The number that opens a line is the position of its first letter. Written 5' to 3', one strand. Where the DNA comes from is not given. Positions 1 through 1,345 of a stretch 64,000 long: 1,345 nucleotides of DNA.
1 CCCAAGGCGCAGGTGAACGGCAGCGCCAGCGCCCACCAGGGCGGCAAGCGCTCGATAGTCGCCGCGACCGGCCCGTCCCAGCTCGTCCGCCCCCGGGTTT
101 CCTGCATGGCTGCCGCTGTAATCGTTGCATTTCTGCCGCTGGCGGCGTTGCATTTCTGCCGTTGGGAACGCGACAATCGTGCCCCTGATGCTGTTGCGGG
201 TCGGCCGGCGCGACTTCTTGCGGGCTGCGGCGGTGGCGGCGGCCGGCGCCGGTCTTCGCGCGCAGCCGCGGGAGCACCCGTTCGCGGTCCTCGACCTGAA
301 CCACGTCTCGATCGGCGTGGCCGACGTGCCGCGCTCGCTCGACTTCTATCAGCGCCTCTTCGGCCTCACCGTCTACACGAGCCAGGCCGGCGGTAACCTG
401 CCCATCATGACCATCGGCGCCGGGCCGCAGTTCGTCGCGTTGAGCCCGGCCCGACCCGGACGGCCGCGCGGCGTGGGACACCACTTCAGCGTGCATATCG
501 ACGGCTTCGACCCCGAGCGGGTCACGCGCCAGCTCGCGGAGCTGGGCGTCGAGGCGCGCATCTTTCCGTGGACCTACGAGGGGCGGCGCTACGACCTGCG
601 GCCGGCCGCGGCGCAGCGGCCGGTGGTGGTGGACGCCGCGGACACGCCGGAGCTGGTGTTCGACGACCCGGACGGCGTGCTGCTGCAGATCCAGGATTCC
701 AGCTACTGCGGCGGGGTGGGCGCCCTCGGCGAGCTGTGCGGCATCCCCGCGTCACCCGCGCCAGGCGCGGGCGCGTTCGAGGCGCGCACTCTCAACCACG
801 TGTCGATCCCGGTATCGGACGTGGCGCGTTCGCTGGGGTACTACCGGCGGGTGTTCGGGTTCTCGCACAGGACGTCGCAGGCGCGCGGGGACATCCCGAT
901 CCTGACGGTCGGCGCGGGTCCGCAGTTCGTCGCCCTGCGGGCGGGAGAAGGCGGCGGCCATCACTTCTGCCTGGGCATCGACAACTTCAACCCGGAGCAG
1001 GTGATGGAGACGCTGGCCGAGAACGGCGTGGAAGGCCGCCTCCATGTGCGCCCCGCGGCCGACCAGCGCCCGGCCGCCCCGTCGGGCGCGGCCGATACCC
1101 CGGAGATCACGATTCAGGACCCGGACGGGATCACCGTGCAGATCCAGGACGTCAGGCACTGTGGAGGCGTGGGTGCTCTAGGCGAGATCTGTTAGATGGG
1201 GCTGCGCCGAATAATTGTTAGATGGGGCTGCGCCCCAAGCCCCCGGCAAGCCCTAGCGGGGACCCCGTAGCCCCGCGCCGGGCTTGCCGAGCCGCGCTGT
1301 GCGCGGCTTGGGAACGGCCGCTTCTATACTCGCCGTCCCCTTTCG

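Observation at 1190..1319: About 100-nt GC-rich structured repeat in four copies with compensatory base changes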

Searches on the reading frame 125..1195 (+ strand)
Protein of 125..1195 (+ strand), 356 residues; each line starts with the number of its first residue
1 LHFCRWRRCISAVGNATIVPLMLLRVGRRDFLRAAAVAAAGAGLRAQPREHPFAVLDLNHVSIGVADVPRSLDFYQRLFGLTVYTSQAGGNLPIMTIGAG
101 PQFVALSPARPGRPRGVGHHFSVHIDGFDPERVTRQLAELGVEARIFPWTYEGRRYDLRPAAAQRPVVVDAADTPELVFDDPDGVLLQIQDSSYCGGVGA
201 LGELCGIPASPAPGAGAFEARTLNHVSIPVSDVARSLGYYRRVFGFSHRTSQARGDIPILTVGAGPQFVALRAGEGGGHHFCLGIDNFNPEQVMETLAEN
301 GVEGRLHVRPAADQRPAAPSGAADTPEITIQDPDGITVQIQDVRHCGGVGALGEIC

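Call 51: search_protein_families(library=pfam, proteins=[window:125-1195:+], max_evalue=0.001)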
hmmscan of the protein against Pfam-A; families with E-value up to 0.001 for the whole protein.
window:125-1195:+ (356 aa): 4 families
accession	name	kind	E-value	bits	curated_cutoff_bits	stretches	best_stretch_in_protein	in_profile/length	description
PF00903.31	Glyoxalase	-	6.3e-18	65.7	20.6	2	58-189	2-121/121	Glyoxalase/Bleomycin resistance protein/Dioxygenase superfamily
PF22677.2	Ble-like_N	-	6.3e-09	35.9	24.5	0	225-246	4-25/41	Bleomycin resistance protein-like N-terminal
PF13669.12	Glyoxalase_4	-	1.9e-05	25.3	27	0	59-88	1-30/109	Glyoxalase/Bleomycin resistance protein/Dioxygenase superfamily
PF18029.7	Glyoxalase_6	-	0.00041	21.4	23.6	0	61-141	2-80/106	Glyoxalase-like domain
